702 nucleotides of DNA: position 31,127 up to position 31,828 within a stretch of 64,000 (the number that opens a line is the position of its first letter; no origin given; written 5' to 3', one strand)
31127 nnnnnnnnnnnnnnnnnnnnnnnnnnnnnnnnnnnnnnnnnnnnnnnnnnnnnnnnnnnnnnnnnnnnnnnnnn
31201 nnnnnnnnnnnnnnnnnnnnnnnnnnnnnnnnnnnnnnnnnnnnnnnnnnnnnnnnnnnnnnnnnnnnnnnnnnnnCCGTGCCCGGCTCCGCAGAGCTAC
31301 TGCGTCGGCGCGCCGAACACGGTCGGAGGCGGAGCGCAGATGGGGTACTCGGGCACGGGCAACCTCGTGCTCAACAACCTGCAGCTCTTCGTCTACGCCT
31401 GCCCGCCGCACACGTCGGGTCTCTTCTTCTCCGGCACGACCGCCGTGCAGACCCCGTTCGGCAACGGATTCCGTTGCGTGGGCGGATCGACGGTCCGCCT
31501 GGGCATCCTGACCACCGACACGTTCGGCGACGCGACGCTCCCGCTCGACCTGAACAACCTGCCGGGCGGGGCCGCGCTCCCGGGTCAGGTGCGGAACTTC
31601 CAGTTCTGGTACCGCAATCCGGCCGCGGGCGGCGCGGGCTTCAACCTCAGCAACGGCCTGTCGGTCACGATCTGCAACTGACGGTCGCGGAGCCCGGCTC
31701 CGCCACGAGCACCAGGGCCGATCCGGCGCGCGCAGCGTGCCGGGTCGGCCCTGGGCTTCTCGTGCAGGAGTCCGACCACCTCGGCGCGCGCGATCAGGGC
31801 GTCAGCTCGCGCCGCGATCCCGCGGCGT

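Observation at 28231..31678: Shared Cys-containing C-terminal domain on two adjacent, otherwise unrelated secreted proteins (subtype A)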

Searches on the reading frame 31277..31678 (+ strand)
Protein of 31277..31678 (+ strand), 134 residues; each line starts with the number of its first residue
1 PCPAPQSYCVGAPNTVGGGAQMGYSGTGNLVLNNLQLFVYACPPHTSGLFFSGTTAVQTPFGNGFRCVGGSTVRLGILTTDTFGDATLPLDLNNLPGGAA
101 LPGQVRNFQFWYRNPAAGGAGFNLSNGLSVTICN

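Call 26: predict_structure(alignment_id=A4)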
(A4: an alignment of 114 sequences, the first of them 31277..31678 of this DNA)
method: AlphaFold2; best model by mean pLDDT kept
length: 134 residues; sequences in the alignment: 114
mean_pLDDT: 97.2   pTM: 0.91
mean pLDDT of the five models: 97.2, 97.1, 97.0, 96.8, 96.7
residues with pLDDT >= 90: 133; 70-90: 1; 50-70: 0; < 50: 0
segments of 3 or more residues with pLDDT < 50: none
pLDDT, mean of each block of 10 residues (from residue 1): 96 95 98 98 98 98 97 97 98 96 98 96 98 97
secondary structure, 60 per line:
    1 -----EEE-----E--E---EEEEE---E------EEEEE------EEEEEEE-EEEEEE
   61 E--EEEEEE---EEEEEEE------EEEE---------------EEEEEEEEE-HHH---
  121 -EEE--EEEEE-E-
elements in order: E6-8 E21-25 E36-40 E47-53 E55-61 E64-69 E73-79 E86-89 E105-113 E122-124 E127-131
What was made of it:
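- On Dockerin type I: The tail is all-beta (call 26).
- The model is a compact all-beta domain with pLDDT 97.2 and strands of 3-9 residues (call 26). It has a compact disulfide-bonded fold (call 26).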

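Call 29: fold_search(model_id=the predicted structure, library=pdb)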
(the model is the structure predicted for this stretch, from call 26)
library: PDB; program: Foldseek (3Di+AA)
matches with E <= 10: 1368; with E <= 0.001: 0
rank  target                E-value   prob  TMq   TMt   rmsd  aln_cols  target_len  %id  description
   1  5dft_A                6.8e-03  0.97  0.36  0.48   5.5       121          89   16  Structure of the Eleventh Type III Domain from Human Fibronectin (released 2016-09-14)
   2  5dft_B                8.4e-03  0.99  0.40  0.54   5.9       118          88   15  Structure of the Eleventh Type III Domain from Human Fibronectin (released 2016-09-14)
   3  8fn8_B                9.9e-03  0.96  0.37  0.45   6.9       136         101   13  Crystal structure of the C-terminal Fg domain of TNC with the single FN domain of PTPRZ (released 2023-07-12)
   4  8dj2_A                1.3e-02  0.90  0.38  0.36   9.0       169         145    9  Intramolecular ester bond-containing repeat domain from Chlamydia trachomatis adhesin (released 2023-08-02)
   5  3bga_B                1.4e-02  0.44  0.26  0.06   8.8       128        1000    6  Crystal structure of beta-galactosidase from Bacteroides thetaiotaomicron VPI-5482 (released 2007-12-11)
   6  6fb3_A                1.4e-02  0.87  0.37  0.04  17.4       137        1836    8  Teneurin 2 Partial Extracellular Domain (released 2018-03-28)
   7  6xi3                  1.5e-02  1.00  0.50  0.20   4.0       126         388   10  Crystal structure of tetra-tandem repeat in extending region of large adhesion protein (released 2020-10-14)
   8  6ibh_A                1.5e-02  1.00  0.49  0.44   6.5       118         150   12  Copper binding protein from Laetisaria arvalis (LaX325) (released 2019-11-13)
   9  6ibi_A                1.8e-02  1.00  0.48  0.42   6.1       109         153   12  Copper binding protein from Laetisaria arvalis (LaX325) (released 2019-11-13)
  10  9g2h_A                1.8e-02  0.85  0.37  0.06  16.6       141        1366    9  Mouse Teneurin2 dimer variant A1B0 (released 2026-01-21)
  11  6ske_A                1.8e-02  0.85  0.37  0.05  17.2       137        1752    9  Teneurin 2 in complex with Latrophilin 2 Lec domain (released 2020-02-12)
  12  3bga_A                2.0e-02  0.33  0.24  0.06   9.1       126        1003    7  Crystal structure of beta-galactosidase from Bacteroides thetaiotaomicron VPI-5482 (released 2007-12-11)
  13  6ibh_B                2.1e-02  1.00  0.49  0.45   5.4       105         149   12  Copper binding protein from Laetisaria arvalis (LaX325) (released 2019-11-13)
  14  5ijb_C                2.1e-02  0.63  0.35  0.35  10.4       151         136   10  The ligand-free structure of the mouse TLR4/MD-2 complex (released 2016-04-27)
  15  6ndq_A                2.4e-02  0.98  0.42  0.31   7.1       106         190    9  Crystal structure of a LPMO from Kitasatospora papulosa (released 2019-12-18)
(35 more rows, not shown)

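Call 38: search_solved_structures(query=A4, max_evalue=1)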
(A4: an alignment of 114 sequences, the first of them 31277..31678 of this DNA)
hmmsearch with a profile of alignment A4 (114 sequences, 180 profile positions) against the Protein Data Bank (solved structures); distinct sequences matched with E-value up to 1: 29.
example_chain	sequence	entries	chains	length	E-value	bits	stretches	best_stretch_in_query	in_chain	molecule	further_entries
44ab_L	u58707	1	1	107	0.043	16.9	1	73-109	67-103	7I13 Light chain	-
9jt1_L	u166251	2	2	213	0.059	16.4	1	67-109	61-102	light chain of HBC | HBC34 Fab Light Chain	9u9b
6wdt_L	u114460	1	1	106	0.1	15.7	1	15-108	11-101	EV68-228 light chain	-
1qfw_M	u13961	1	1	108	0.14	15.2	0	72-108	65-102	ANTIBODY (ANTI BETA SUBUNIT) (LIGHT CHAIN)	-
7soc_L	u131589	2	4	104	0.24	14.4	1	72-108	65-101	S309 Fab light chain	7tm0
8vye_D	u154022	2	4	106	0.25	14.4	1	72-108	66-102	S309 Light Chain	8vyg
6wps_L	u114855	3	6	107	0.25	14.4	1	72-108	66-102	S309 neutralizing antibody light chain | Light chain of S309 Fab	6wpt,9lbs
9mth_J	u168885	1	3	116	0.25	14.4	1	24-108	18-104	Light chain of Fab from porcine antibody 14-8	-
8wyj_G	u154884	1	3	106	0.25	14.4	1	72-108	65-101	S309-KC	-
7yad_B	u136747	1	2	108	0.25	14.4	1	72-108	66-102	S309 neutralizing antibody light chain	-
9pzb_K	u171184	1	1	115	0.27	14.3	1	46-109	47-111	F12L Fab light chain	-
7t4q_H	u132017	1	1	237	0.29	14.2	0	74-109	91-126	Fab 7I13 light chain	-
6eh6_B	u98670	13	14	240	0.3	14.1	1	74-109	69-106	Human T Cell Receptor BetaChain | Human T Cell Receptor Beta Chain | T-Cell Receptor F11 beta chain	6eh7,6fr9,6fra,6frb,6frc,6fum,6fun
7yd1_B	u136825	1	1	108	0.3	14.1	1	65-109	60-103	XG005-VL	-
8pjg_E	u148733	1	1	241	0.3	14.1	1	74-109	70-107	T cell receptor beta constant 1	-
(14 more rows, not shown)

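Call 43: search_protein_representatives(alignment_id=A4)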
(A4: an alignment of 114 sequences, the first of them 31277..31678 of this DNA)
Query: 114 sequences, 180 profile positions. Proteins with E-value up to 0.001 (for the whole library): 22146; up to 1e-10: 17991; up to 1e-30: 4172. The best 150 are listed.
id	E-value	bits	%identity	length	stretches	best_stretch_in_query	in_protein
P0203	1.2e-52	194.7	-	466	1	4-180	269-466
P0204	1.4e-52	194.4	-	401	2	15-179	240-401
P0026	2.2e-52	193.8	-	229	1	28-180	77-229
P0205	2.9e-51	190.1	-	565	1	31-180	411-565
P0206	7.6e-51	188.8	-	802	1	22-178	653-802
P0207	8.5e-51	188.6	-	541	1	17-180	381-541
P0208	9.7e-51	188.4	-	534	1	18-180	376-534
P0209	1.9e-50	187.5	-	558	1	13-180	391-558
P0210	2.6e-50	187.1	-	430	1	21-180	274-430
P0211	2.7e-50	187.0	-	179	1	18-179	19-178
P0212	3.6e-50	186.6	-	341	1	11-180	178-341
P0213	4.9e-50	186.2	-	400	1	21-180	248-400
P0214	5.5e-50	186.0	-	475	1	21-180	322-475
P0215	6.1e-50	185.8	-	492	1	20-180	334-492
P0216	6.2e-50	185.8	-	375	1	21-180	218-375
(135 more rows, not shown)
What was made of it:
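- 22,146 representatives at 50% identity reach E<=1e-3, and 17,991 reach E<=1e-10 (call 43).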

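Call 44: search_protein_families(library=pfam, alignment_id=A4, max_evalue=1)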
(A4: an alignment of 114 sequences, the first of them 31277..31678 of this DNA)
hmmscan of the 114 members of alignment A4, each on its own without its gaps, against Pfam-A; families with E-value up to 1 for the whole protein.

A. member 1, window:31277-31678:+ (134 aa): 1 family
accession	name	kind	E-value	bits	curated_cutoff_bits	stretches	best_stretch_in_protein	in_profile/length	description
PF03077.19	VacA2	-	0.087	13.1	27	1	16-37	29-50/60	Putative vacuolating cytotoxin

B. families by the number of members that match (of 114 scanned): 31 families (the first 25 are shown)
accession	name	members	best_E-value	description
PF19135.5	DUF5818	3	1.6e-06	Protein of unknown function (DUF5818)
PF10099.14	RskA_C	3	0.042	Anti-sigma-K factor rskA, C-terminal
PF13517.12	FG-GAP_3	2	1.6e-08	FG-GAP-like repeat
PF14339.12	DUF4394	2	0.0029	Domain of unknown function (DUF4394)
PF01839.29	FG-GAP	2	0.0049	FG-GAP repeat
PF12702.13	Lipocalin_3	2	0.067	Lipocalin-like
PF04231.19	Endonuclease_1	1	2.2e-09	Endonuclease I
PF01483.27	P_proprotein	1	1.2e-06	Proprotein convertase P-domain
PF23657.1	DUF7151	1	0.0035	Domain of unknown function (DUF7151)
PF17164.10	DUF5122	1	0.0043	Domain of unknown function (DUF5122) beta-propeller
PF04016.18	DUF364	1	0.0059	Putative heavy-metal chelation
PF13365.12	Trypsin_2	1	0.0078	Trypsin-like peptidase domain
PF07676.18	PD40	1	0.0088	WD40-like Beta Propeller Repeat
PF15967.10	Nucleoporin_FG2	1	0.019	Nucleoporin FG repeated region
PF01130.27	CD36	1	0.032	CD36 family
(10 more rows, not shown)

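Call 45: search_protein_families(library=ncbifam, alignment_id=A4, max_evalue=1)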
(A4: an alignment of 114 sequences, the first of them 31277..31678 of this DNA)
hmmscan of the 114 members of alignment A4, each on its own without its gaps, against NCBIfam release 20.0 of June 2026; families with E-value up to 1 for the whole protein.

A. member 1, window:31277-31678:+ (134 aa): 0 families

B. families by the number of members that match (of 114 scanned): 34 families (the first 25 are shown)
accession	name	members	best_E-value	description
NF052375.1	antisigma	4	0.00078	anti-sigma factor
NF053679.1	CysteaSynCapA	1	4.3e-08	cysteate synthase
NF007989.0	PRK10717.1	1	5.7e-07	cysteine synthase A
TIGR01137.1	cysta_beta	1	1.3e-06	cystathionine beta-synthase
TIGR03945.1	PLP_SbnA_fam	1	0.00013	2,3-diaminopropionate biosynthesis protein SbnA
NF052478.1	CystDsulMYC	1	0.0011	L-cysteine desulfhydrase Cds1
NF000096.1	stregra_B_VgbB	1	0.0019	streptogramin B lyase Vgb(B)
NF038112.1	myxo_dep_M36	1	0.011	myxosortase-dependent M36 family metallopeptidase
TIGR02601.1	autotrns_rpt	1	0.011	beta strand repeat protein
NF033679.1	DNRLRE_dom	1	0.017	DNRLRE domain-containing protein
TIGR04075.1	bacter_Pnkp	1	0.019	polynucleotide kinase-phosphatase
NF058597.1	CoaZ_rpt_PGGG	1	0.022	choice-of-anchor Z repeating domain-containing protein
TIGR03921.1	T7SS_mycosin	1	0.023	type VII secretion-associated serine protease mycosin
NF046088.1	anchor_EppA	1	0.037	EPS-associated small membrane protein EppA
NF007146.0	PRK09585.2-6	1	0.038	anhydro-N-acetylmuramic acid kinase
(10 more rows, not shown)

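Call 53: search_protein_families(library=pfam, alignment_id=A7, max_evalue=0.0001)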
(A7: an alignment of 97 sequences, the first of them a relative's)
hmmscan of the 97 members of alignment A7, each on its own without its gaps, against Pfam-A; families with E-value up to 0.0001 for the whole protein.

A. member 1, P0203 (466 aa): 1 family
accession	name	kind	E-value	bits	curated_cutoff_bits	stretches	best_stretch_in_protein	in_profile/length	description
PF22184.2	CBM_56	-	4.8e-06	27.1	27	1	77-139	14-75/75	Carbohydrate binding module family 56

B. families by the number of members that match (of 97 scanned): 37 families (the first 25 are shown)
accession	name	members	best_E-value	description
PF13517.12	FG-GAP_3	11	2.1e-43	FG-GAP-like repeat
PF01839.29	FG-GAP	10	3.3e-53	FG-GAP repeat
PF23759.1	GBD_T9SS_assoc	9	8.2e-15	Galactose binding domain-like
PF14312.12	FG-GAP_2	5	2.9e-57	FG-GAP repeat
PF13385.13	Laminin_G_3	4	1.9e-47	Concanavalin A-like lectin/glucanases superfamily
PF24681.1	Kelch_KLHDC2_KLHL20_DRC7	3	3.9e-22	KLHDC2/KLHL20/DRC7 Kelch-repeats domain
PF13415.12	Kelch_3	3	3.6e-15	Galactose oxidase, central domain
PF24981.1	Beta-prop_ATRN-LZTR1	3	2.7e-14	Attractin/LZTR1 beta-propeller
PF13418.12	Kelch_4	3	1.7e-13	Galactose oxidase, central domain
PF00059.27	Lectin_C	3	3.6e-12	Lectin C-type domain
PF14339.12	DUF4394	3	6.2e-10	Domain of unknown function (DUF4394)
PF07676.18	PD40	2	3.9e-14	WD40-like Beta Propeller Repeat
PF19565.4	DUF6087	2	1.6e-08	Family of unknown function (DUF6087)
PF12768.13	Rax2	2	5.5e-08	Rax2 C-terminal beta propeller domain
PF24251.1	DUF7453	1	6.2e-50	Family of unknown function (DUF7453)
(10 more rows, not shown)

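Call 54: search_protein_families(library=ncbifam, alignment_id=A7, max_evalue=0.0001)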
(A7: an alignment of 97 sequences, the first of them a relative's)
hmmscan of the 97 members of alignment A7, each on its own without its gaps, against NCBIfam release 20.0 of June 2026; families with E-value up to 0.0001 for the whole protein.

A. member 1, P0203 (466 aa): 0 families

B. families by the number of members that match (of 97 scanned): 26 families (the first 25 are shown)
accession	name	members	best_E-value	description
NF047539.1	XAC2610_fam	5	4.2e-11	XAC2610-related protein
NF052521.1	TafC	3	5.5e-09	TafC family fimbrial protein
TIGR02913.1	HAF_rpt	2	1.8e-17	HAF repeat protein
TIGR05002.1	NxxGxxAF_repeat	1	5.3e-46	choice-of-anchor tandem repeat NxxGxxAF-containing protein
NF047494.1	Lepto_SBBP_lipo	1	1.5e-19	SBBP repeat beta-propeller lipoprotein, LipL53 family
NF033208.1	choice_anch_E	1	2.4e-16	choice-of-anchor E domain-containing protein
NF033679.1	DNRLRE_dom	1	3.8e-16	DNRLRE domain-containing protein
NF047638.1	throspo3_MtsC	1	1.7e-14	cell-cell cohesion MYXO-CTERM protein MtsC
NF010237.0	PRK13684.1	1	1e-13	photosynthesis system II assembly factor Ycf48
TIGR02608.1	delta_60_rpt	1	1.3e-11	delta-60 repeat domain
NF008652.0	PRK11649.1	1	2.8e-10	murein DD-endopeptidase MepM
TIGR03548.1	mutarot_permut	1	1.2e-08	cyclically-permuted mutarotase family protein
NF052336.1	PdgHdaseHSB100310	1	1.9e-08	peptidoglycan hydrolase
NF045728.1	glycosyl_F510_1955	1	1.9e-08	F510_1955 family glycosylhydrolase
NF052530.1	Heli_ShapePgp3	1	5.2e-08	peptidoglycan metallopeptidase Pgp3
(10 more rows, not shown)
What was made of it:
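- They include GBD_T9SS_assoc (9 of 97), choice-of-anchor C, E and NxxGxxAF, HAF, DNRLRE, a myxosortase-dependent metalloprotease family, FG-GAP, lectins, Endonuclease I, and M10 and M23 peptidases (calls 53, 54).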
